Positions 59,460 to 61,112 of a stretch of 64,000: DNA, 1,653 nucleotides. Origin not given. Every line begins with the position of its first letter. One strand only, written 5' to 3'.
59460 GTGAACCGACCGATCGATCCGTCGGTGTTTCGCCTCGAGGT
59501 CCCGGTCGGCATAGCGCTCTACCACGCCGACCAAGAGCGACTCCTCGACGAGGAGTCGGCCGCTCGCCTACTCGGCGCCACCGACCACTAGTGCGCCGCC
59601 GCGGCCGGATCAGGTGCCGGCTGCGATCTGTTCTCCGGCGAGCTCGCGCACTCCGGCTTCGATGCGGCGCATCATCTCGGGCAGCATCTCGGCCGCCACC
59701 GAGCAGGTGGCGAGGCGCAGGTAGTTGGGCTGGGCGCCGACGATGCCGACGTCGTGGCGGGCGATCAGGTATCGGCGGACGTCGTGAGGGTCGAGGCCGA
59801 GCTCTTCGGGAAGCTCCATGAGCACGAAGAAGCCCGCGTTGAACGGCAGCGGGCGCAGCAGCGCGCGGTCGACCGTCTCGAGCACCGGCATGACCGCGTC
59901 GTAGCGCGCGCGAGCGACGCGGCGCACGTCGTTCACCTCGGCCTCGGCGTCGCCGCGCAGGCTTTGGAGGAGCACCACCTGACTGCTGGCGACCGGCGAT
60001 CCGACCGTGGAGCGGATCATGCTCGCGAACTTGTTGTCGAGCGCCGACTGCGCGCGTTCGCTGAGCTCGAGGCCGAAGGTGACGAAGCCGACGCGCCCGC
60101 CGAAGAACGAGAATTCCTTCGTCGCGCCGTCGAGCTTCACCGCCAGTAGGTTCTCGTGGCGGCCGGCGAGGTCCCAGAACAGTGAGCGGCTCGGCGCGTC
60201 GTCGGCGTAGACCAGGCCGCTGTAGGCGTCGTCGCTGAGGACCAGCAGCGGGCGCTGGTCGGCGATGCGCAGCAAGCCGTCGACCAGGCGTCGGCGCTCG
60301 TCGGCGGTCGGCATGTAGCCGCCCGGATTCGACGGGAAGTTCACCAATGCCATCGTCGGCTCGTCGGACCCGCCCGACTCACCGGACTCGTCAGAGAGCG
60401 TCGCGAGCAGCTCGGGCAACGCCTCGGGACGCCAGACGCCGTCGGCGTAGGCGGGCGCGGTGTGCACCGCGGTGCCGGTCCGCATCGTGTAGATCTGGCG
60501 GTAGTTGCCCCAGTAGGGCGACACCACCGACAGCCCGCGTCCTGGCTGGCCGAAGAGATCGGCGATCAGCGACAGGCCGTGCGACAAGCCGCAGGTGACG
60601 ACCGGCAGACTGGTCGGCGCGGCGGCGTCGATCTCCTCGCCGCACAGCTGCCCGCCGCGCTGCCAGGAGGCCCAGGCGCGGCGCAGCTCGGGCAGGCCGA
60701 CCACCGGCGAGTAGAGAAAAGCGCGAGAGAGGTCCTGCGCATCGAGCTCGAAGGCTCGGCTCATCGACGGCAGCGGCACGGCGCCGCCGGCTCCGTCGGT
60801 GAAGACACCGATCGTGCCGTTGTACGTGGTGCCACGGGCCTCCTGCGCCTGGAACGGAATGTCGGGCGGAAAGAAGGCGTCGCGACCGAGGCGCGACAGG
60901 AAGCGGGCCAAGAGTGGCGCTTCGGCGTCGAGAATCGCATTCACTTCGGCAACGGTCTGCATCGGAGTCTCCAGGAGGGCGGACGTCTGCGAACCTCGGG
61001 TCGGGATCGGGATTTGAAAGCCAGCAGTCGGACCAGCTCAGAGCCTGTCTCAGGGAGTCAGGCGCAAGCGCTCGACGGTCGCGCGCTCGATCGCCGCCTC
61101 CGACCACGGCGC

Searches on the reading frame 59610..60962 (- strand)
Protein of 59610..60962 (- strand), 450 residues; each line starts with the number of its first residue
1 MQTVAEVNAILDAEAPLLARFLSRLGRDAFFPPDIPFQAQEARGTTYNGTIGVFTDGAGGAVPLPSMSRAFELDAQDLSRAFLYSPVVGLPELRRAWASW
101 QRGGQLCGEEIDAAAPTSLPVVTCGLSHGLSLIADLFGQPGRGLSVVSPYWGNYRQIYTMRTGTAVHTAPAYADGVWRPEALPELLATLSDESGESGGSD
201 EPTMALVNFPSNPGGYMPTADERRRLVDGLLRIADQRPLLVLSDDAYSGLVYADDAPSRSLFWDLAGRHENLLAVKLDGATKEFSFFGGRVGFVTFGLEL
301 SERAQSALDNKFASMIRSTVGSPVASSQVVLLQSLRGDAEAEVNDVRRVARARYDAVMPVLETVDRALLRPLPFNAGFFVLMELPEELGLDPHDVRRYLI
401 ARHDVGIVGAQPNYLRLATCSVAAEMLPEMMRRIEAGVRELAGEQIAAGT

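Call 54: search_protein_families(library=pfam, proteins=[window:59610-60962:-], max_evalue=0.001)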
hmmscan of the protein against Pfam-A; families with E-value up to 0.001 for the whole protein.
window:59610-60962:- (450 aa): 1 family
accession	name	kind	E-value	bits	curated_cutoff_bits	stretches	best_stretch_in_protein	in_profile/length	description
PF00155.27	Aminotran_1_2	-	1.2e-24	87.6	19.7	1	56-434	13-361/361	Aminotransferase class I and II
